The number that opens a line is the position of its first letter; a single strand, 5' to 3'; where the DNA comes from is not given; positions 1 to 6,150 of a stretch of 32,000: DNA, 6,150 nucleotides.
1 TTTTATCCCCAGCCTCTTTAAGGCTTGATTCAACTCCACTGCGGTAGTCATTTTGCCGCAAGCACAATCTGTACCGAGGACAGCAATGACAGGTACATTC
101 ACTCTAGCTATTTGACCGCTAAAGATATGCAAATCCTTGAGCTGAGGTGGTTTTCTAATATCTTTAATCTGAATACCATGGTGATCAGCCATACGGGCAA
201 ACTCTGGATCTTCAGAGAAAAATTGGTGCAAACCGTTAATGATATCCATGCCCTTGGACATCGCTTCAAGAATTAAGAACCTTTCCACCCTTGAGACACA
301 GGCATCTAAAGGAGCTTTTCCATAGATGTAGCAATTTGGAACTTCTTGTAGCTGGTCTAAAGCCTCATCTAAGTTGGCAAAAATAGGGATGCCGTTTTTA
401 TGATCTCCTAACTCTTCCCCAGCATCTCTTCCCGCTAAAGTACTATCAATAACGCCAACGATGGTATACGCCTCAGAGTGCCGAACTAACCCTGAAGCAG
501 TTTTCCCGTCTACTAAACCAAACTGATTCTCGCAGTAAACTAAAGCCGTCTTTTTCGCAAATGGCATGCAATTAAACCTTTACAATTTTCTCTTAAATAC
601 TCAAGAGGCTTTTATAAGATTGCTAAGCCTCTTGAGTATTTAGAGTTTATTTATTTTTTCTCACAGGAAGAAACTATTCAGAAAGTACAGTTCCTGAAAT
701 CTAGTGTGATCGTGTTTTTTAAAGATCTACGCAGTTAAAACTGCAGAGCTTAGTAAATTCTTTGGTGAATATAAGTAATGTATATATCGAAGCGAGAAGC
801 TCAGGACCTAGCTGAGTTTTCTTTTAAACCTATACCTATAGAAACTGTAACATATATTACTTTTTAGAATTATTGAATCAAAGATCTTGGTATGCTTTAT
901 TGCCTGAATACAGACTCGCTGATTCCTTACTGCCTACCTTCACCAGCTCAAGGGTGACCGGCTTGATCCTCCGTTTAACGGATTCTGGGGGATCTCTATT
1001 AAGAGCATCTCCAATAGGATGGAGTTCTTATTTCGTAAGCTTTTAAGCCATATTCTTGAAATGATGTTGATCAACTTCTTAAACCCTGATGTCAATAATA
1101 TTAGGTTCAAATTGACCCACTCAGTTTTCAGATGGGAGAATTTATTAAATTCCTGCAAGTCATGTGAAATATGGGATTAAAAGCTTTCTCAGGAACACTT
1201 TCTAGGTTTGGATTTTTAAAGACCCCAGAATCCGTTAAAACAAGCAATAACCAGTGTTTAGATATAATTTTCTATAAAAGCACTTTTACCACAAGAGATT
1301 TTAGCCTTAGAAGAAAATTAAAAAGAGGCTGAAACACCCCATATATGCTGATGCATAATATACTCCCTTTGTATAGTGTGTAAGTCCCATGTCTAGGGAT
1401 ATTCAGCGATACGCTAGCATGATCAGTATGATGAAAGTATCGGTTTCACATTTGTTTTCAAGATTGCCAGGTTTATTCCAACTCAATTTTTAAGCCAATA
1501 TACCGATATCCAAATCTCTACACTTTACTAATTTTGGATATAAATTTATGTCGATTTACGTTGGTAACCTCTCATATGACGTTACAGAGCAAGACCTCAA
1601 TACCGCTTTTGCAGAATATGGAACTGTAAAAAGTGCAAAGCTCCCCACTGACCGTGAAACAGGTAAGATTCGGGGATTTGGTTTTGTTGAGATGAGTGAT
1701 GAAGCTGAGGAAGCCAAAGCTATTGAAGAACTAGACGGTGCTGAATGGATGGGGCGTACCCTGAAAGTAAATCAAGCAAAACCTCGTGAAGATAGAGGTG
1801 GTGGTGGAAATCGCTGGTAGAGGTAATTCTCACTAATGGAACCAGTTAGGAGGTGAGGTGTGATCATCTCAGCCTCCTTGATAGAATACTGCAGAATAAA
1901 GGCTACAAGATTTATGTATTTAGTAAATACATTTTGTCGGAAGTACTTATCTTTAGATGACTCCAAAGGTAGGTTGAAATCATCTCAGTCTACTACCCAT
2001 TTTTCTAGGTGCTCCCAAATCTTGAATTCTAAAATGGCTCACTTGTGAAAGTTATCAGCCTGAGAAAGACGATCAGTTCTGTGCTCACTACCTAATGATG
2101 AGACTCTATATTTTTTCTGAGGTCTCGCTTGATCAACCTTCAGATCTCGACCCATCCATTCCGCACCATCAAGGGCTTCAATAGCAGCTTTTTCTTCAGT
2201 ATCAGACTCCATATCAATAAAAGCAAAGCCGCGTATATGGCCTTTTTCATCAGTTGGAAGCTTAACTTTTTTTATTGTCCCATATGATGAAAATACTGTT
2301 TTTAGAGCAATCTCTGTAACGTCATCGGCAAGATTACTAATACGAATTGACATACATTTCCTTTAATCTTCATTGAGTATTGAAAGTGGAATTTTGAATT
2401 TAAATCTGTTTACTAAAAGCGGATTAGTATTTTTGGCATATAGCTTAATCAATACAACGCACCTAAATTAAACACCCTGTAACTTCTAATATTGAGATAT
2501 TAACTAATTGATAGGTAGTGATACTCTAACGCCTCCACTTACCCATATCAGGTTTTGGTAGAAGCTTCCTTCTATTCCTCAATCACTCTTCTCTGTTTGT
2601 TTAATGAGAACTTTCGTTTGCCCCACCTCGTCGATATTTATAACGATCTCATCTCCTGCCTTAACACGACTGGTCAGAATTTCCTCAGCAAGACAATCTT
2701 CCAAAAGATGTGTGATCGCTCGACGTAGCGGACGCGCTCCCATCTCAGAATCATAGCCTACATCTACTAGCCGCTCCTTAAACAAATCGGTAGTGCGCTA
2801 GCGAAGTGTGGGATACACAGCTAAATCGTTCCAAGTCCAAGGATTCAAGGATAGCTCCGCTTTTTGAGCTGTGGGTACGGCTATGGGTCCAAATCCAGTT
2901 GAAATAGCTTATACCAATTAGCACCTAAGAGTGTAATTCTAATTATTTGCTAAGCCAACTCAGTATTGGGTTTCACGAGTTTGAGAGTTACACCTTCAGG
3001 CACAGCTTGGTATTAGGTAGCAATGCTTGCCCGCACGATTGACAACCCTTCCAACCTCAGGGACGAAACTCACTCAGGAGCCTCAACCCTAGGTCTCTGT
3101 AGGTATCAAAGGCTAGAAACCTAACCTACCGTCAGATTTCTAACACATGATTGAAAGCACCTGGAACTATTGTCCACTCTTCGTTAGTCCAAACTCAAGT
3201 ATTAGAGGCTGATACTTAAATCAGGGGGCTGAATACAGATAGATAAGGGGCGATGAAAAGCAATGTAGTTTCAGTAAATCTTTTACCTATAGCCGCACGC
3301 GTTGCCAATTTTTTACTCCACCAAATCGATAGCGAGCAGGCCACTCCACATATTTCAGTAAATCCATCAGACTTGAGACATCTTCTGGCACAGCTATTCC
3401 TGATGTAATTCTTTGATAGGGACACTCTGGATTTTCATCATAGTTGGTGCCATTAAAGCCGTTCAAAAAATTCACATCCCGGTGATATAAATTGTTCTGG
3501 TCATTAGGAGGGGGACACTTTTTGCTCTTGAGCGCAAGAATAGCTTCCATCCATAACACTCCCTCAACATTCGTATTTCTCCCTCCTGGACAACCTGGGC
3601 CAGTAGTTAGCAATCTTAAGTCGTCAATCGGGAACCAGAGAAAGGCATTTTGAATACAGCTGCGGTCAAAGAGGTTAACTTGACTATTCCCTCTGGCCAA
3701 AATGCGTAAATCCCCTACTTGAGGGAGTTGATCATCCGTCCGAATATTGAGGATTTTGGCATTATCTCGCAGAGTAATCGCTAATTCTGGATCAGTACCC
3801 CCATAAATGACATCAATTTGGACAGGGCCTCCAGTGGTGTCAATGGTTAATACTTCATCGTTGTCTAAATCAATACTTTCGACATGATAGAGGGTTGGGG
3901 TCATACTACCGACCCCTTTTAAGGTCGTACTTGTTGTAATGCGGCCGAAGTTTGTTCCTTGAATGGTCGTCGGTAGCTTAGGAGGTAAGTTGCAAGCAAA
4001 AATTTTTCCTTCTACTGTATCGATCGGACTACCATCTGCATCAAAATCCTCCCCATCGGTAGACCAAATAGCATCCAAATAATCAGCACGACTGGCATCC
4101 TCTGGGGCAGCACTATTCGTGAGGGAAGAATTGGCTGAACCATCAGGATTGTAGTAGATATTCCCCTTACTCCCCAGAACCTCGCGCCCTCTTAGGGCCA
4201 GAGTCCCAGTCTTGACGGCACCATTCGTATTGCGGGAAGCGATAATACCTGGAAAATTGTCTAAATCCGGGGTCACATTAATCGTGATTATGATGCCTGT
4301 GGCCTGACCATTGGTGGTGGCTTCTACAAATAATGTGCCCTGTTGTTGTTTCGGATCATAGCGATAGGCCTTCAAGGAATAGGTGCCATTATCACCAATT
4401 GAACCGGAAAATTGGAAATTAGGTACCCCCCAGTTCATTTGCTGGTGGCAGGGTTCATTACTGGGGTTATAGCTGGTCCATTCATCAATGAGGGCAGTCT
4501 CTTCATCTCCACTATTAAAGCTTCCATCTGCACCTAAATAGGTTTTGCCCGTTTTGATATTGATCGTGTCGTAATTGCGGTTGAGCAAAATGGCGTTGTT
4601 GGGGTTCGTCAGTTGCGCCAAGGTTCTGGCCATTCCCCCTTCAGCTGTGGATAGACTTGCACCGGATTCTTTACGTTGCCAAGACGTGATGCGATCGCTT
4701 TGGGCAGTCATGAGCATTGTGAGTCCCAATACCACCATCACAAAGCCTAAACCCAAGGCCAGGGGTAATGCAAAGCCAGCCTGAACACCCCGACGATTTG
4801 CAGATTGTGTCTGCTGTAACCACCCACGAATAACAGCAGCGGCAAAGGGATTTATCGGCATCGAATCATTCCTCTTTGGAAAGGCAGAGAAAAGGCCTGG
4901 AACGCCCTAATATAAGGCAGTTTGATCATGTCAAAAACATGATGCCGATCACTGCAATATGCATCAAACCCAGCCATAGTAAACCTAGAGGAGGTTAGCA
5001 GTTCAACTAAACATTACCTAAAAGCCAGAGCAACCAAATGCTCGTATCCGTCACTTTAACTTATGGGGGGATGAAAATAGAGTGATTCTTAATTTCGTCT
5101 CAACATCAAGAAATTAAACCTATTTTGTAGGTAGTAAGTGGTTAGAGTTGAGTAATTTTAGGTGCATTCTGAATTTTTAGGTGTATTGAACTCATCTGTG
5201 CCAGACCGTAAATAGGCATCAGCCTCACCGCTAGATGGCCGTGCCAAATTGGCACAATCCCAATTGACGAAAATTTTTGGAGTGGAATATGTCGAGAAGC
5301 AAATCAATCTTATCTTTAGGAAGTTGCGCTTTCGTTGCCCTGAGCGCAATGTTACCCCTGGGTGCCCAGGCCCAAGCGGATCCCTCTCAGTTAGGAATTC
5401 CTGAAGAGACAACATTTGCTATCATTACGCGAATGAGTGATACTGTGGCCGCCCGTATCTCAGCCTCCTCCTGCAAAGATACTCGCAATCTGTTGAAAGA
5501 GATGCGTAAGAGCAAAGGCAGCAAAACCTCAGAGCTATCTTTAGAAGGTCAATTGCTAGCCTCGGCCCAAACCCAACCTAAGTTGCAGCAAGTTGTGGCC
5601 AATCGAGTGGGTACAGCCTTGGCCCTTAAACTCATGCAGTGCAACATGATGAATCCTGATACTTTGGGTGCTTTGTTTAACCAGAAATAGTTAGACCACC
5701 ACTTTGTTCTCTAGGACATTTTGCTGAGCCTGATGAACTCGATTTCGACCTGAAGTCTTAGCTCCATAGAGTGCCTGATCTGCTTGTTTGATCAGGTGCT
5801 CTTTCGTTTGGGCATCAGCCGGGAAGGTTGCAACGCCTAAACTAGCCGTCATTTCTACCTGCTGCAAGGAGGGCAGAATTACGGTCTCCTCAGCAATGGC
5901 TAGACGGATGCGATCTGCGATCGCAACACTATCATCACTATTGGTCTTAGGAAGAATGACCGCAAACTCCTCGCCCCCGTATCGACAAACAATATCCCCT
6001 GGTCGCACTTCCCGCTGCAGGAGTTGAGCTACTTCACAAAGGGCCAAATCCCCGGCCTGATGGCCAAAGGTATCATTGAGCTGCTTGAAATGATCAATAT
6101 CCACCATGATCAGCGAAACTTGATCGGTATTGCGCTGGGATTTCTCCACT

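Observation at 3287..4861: Orphan 524-aa PilX_N-like pseudopilin with a non-canonical N-terminus and no pilus operon around it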

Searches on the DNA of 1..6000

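Call 80: search_rna_families(source=window, start=1, end=6000, threshold=gathering)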
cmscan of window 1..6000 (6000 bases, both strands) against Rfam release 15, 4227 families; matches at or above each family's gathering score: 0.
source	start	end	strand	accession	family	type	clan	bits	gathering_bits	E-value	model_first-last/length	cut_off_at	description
